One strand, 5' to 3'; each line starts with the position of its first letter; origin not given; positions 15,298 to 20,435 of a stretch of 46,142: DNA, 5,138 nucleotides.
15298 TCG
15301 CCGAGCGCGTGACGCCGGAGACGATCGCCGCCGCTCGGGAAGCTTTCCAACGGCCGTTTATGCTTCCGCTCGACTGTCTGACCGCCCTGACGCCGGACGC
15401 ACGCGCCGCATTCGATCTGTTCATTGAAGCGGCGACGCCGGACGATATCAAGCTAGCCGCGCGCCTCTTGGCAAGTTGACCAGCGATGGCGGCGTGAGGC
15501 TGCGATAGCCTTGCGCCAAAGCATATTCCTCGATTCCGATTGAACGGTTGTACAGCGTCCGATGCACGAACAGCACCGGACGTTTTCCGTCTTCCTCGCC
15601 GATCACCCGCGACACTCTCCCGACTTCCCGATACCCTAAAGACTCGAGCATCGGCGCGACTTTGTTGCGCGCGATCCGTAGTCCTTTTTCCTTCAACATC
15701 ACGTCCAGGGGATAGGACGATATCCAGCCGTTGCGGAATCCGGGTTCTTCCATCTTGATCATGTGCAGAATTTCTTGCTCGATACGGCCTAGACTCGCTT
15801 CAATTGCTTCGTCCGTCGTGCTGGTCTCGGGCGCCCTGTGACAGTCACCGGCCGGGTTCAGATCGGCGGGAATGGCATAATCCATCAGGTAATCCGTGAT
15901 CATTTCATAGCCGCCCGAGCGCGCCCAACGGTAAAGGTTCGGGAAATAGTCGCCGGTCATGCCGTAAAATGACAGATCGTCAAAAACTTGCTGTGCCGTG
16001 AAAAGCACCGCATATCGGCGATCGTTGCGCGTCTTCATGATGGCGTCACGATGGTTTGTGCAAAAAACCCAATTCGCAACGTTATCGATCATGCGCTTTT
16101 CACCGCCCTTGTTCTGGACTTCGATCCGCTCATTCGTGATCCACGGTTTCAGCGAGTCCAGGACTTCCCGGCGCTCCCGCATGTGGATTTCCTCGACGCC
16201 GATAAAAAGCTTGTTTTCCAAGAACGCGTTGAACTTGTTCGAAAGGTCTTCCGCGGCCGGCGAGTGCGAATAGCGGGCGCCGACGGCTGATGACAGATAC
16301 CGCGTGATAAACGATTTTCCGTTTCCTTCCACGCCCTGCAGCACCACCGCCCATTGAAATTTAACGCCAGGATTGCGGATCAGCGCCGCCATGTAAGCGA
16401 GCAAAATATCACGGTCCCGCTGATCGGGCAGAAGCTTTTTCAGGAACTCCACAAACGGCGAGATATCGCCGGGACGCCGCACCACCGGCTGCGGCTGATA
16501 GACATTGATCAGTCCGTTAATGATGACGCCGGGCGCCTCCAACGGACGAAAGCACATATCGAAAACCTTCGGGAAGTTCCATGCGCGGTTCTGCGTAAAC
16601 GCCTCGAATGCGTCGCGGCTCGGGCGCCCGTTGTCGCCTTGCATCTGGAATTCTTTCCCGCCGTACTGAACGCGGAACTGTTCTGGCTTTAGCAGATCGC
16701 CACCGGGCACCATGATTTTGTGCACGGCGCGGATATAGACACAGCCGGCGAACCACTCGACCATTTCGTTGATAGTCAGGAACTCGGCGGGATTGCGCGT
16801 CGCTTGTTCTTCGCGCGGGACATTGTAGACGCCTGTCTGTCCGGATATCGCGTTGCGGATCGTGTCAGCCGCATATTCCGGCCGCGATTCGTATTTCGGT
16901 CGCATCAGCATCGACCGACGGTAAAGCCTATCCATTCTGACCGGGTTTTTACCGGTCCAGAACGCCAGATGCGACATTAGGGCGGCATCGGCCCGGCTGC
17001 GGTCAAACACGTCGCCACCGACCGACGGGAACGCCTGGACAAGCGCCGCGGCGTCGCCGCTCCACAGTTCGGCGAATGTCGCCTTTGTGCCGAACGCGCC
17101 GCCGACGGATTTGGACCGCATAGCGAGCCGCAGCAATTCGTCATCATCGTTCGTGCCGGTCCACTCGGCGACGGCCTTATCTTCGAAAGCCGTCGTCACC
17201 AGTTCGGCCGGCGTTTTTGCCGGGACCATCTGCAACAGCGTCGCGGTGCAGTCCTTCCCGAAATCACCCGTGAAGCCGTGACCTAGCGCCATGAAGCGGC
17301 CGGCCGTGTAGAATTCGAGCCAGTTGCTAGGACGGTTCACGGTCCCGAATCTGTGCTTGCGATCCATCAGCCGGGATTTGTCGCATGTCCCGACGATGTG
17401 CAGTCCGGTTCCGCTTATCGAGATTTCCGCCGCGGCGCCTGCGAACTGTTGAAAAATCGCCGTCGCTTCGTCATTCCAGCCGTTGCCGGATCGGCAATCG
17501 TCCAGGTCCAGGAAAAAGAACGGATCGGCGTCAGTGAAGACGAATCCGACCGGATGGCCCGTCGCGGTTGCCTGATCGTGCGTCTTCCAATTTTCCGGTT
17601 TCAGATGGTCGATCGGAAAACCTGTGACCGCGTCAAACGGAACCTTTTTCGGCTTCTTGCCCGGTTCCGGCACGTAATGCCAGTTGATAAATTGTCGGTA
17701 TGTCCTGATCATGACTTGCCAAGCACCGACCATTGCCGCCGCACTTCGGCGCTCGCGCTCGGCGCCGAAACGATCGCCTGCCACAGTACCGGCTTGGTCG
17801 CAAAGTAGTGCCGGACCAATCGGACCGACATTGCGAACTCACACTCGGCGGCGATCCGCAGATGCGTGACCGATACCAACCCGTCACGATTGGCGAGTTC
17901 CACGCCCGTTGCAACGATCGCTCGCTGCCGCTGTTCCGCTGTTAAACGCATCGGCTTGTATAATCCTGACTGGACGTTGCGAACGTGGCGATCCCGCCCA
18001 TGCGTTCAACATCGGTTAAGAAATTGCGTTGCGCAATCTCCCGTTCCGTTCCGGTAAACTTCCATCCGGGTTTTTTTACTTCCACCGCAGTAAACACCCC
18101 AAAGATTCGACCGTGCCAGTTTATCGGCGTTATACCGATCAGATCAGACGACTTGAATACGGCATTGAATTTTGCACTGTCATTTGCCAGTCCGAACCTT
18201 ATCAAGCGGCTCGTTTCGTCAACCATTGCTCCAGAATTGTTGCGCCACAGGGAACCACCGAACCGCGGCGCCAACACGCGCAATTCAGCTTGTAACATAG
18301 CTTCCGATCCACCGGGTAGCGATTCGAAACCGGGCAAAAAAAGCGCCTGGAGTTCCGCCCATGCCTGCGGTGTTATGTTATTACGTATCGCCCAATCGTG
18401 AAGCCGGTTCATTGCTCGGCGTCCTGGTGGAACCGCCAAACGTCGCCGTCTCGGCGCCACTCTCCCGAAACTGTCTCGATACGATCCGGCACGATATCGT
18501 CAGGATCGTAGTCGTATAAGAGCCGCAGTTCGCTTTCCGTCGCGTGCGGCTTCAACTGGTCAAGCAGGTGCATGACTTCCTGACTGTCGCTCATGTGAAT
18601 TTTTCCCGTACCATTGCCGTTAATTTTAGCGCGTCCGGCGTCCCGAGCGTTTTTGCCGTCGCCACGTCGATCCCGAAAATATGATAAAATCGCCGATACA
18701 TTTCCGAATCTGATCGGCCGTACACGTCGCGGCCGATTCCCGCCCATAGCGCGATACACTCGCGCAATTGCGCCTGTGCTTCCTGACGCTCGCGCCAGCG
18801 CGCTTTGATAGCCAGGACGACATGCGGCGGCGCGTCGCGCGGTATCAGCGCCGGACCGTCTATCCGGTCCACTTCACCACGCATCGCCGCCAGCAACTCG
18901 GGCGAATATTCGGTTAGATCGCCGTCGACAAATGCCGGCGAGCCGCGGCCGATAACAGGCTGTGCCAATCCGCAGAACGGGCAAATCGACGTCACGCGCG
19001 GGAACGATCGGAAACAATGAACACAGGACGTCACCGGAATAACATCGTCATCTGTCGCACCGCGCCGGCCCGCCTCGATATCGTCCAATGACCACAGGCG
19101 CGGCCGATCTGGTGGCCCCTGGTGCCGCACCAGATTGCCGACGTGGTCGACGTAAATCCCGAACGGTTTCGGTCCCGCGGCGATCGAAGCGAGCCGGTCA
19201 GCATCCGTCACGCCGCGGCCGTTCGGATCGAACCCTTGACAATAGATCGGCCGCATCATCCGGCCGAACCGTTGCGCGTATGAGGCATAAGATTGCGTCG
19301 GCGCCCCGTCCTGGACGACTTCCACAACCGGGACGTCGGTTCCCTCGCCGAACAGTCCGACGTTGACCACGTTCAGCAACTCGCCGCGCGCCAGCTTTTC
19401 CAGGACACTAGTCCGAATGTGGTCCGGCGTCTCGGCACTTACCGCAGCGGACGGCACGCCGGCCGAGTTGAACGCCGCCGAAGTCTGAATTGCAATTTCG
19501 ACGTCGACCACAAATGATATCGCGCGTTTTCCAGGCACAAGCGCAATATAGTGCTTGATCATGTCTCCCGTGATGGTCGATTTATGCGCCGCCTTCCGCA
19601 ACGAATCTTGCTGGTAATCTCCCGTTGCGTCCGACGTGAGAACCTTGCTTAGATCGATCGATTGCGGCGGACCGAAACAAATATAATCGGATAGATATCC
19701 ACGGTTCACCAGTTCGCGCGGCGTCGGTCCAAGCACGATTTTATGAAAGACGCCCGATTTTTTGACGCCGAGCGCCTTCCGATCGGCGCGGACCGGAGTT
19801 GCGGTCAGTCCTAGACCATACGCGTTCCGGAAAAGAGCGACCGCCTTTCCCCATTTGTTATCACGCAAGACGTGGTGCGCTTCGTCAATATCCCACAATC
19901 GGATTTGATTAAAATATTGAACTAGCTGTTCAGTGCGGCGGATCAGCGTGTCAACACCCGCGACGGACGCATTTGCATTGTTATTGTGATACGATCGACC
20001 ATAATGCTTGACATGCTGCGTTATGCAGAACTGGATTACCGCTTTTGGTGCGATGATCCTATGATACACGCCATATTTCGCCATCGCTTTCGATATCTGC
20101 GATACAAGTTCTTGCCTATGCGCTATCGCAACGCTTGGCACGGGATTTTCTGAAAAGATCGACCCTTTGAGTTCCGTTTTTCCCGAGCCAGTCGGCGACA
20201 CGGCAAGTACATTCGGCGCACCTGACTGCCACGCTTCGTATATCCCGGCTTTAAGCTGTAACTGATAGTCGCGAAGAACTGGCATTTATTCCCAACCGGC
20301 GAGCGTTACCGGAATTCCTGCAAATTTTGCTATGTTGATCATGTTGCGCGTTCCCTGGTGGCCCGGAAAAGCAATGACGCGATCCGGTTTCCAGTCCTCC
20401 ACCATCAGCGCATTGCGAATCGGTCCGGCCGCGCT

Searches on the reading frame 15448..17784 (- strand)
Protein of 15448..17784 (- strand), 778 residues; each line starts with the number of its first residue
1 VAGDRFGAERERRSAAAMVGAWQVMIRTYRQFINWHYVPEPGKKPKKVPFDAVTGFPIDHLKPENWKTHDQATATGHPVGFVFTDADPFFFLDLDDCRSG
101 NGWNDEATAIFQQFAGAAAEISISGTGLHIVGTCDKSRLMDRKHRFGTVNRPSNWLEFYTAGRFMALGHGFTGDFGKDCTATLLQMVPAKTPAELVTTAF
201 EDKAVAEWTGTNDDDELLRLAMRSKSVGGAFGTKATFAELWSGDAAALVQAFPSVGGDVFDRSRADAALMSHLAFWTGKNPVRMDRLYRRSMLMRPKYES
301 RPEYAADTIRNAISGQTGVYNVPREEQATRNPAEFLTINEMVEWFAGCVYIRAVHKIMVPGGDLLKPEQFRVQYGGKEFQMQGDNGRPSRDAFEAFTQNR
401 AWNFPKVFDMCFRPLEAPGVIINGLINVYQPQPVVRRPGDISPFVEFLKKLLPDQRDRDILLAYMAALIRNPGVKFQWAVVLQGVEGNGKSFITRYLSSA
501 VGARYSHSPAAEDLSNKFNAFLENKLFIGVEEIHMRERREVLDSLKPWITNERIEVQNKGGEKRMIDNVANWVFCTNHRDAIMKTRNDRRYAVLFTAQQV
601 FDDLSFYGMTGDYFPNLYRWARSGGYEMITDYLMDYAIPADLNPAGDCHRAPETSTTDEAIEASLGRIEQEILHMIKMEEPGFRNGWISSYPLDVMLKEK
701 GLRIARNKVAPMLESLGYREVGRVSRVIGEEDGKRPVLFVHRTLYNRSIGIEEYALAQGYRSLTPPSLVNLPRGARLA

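Call 67: search_protein_families(library=pfam, proteins=[window:15448-17784:-], max_evalue=0.001)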
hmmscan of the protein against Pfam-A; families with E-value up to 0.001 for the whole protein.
window:15448-17784:- (778 aa): 3 families
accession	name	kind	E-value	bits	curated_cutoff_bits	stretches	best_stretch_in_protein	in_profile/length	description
PF22763.1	NrS1-1_pol-like_HBD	-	8.6e-21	74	27.9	1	262-321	1-63/64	NrS-1 polymerase HBD domain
PF19263.5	DUF5906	-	4.2e-19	69.7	27.6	1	482-590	1-114/114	Family of unknown function (DUF5906)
PF05272.17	VapE-like_dom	-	5.9e-08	32.9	25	1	461-596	35-167/217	Virulence-associated protein E-like domain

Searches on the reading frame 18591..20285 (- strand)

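Call 67: search_protein_families(library=pfam, proteins=[window:18591-20285:-], max_evalue=0.001)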
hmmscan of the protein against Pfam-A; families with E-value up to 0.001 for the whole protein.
window:18591-20285:- (564 aa): 3 families
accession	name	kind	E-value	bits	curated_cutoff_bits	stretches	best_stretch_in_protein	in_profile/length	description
PF04851.21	ResIII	-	2.9e-16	60.2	22.5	1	3-166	3-164/164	Type III restriction enzyme, res subunit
PF00271.37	Helicase_C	-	3.6e-08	34.1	23.5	1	247-345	10-108/110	Helicase conserved C-terminal domain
PF00270.35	DEAD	-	1.1e-06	28.9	26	1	17-165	9-161/167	DEAD/DEAH box helicase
